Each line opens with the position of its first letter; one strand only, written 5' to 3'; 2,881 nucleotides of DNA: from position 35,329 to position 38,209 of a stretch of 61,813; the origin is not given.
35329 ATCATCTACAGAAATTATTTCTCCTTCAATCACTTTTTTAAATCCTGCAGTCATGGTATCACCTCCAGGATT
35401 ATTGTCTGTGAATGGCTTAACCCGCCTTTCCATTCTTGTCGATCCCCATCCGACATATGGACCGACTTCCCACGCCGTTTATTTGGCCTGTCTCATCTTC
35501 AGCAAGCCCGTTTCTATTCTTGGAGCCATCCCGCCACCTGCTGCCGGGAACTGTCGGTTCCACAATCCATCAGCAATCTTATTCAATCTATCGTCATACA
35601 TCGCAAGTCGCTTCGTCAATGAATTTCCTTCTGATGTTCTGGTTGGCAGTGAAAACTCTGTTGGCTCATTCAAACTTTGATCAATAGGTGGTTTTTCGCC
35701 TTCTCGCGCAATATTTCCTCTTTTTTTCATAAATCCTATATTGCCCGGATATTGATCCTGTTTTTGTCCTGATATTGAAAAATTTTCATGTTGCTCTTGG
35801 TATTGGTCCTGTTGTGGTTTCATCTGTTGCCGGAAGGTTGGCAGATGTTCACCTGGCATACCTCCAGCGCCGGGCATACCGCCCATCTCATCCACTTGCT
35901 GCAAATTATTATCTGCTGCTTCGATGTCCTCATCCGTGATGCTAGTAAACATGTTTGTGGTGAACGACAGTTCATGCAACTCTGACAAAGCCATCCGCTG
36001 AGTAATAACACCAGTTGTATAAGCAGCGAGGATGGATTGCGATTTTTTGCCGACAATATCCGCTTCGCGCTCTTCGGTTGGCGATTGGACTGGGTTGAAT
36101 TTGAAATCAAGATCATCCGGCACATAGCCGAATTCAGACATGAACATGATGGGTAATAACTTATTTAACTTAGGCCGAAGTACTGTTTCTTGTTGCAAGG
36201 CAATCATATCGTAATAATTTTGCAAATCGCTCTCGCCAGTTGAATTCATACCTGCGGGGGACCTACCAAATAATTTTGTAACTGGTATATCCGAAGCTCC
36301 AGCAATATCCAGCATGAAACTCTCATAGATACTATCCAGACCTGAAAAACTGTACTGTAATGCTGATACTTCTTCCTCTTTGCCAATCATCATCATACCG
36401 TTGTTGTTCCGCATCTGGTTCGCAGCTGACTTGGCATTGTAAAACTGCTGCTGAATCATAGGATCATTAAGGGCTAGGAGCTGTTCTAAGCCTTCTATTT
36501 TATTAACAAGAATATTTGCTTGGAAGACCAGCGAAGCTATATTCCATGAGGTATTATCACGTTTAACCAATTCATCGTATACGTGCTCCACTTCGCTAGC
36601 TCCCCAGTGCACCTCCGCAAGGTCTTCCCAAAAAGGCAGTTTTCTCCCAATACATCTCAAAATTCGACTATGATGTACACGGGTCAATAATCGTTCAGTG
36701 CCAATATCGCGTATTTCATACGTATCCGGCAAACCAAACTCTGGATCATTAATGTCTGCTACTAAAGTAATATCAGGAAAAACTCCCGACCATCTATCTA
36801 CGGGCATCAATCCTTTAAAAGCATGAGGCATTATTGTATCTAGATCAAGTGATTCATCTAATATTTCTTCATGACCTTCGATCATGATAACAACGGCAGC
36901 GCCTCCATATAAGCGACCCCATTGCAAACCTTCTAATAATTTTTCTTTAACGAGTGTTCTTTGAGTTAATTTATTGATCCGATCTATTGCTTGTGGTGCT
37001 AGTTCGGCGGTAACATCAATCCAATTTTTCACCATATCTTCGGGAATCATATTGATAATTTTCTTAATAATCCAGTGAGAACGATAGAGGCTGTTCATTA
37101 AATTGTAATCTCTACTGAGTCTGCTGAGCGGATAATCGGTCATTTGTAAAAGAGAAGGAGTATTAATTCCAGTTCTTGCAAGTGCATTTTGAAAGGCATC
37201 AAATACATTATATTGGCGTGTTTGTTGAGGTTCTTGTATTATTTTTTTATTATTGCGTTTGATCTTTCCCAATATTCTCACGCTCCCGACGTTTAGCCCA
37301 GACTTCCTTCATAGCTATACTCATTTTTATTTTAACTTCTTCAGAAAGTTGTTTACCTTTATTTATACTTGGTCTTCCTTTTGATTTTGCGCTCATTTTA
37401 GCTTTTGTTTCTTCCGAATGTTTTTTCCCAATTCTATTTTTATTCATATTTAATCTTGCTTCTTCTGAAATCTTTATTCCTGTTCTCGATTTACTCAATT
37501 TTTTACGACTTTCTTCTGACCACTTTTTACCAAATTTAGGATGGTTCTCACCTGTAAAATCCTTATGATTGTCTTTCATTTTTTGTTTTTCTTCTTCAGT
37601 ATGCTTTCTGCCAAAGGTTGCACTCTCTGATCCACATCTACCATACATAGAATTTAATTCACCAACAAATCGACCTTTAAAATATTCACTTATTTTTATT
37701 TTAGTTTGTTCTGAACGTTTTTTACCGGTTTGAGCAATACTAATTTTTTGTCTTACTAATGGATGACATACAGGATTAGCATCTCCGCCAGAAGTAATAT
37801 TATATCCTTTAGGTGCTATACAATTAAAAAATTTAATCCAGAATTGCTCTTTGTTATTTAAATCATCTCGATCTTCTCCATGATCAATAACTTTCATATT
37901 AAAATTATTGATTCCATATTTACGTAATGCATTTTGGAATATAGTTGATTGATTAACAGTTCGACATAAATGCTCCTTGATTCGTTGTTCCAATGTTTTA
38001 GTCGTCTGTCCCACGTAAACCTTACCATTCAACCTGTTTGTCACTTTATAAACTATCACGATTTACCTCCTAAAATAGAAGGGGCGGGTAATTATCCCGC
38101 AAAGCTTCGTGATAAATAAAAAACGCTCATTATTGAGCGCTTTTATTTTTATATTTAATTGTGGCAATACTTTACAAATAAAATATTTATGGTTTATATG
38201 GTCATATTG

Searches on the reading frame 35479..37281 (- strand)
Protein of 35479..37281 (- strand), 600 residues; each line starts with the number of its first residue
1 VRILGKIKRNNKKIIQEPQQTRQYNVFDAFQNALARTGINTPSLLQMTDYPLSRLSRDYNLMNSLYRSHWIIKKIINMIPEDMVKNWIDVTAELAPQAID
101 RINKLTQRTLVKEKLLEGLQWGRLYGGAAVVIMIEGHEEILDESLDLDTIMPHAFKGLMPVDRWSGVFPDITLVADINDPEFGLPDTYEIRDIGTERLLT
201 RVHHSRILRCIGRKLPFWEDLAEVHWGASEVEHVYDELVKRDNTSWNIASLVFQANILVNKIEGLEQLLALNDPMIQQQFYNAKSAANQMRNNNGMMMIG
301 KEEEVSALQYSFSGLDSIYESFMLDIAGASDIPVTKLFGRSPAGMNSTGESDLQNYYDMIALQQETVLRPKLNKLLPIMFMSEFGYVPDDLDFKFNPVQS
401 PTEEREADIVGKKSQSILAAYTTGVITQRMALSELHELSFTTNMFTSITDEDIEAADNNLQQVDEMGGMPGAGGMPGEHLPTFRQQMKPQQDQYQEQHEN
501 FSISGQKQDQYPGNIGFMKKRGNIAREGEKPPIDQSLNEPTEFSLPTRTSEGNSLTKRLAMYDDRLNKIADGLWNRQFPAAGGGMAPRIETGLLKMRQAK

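Call 6: search_protein_families(library=pfam, proteins=[window:35479-37281:-], max_evalue=0.01)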
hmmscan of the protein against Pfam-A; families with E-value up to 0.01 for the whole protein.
window:35479-37281:- (600 aa): 1 family
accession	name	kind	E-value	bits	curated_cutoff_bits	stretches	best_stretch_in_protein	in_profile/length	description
PF06381.16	Phage_portal_3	-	2.9e-111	372.1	33.8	1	63-417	4-355/357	Phage portal protein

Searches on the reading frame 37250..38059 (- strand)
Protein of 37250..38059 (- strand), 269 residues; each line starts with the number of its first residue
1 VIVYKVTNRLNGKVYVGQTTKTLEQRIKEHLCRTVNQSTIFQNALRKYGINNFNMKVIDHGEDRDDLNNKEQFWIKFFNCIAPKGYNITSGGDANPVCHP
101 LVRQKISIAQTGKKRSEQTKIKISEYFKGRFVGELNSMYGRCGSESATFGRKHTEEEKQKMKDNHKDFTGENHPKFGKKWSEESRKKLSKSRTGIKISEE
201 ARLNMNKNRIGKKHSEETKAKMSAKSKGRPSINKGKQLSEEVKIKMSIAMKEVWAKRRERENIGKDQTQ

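Call 6: search_protein_families(library=pfam, proteins=[window:37250-38059:-], max_evalue=0.01)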
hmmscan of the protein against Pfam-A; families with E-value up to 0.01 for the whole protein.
window:37250-38059:- (269 aa): 2 families
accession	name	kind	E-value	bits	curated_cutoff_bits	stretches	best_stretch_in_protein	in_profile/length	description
PF07460.16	NUMOD3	-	6.5e-21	74.4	20.4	2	150-189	1-37/37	NUMOD3 motif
PF01541.30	GIY-YIG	-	5.4e-10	39.9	22.6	1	2-79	3-73/78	GIY-YIG catalytic domain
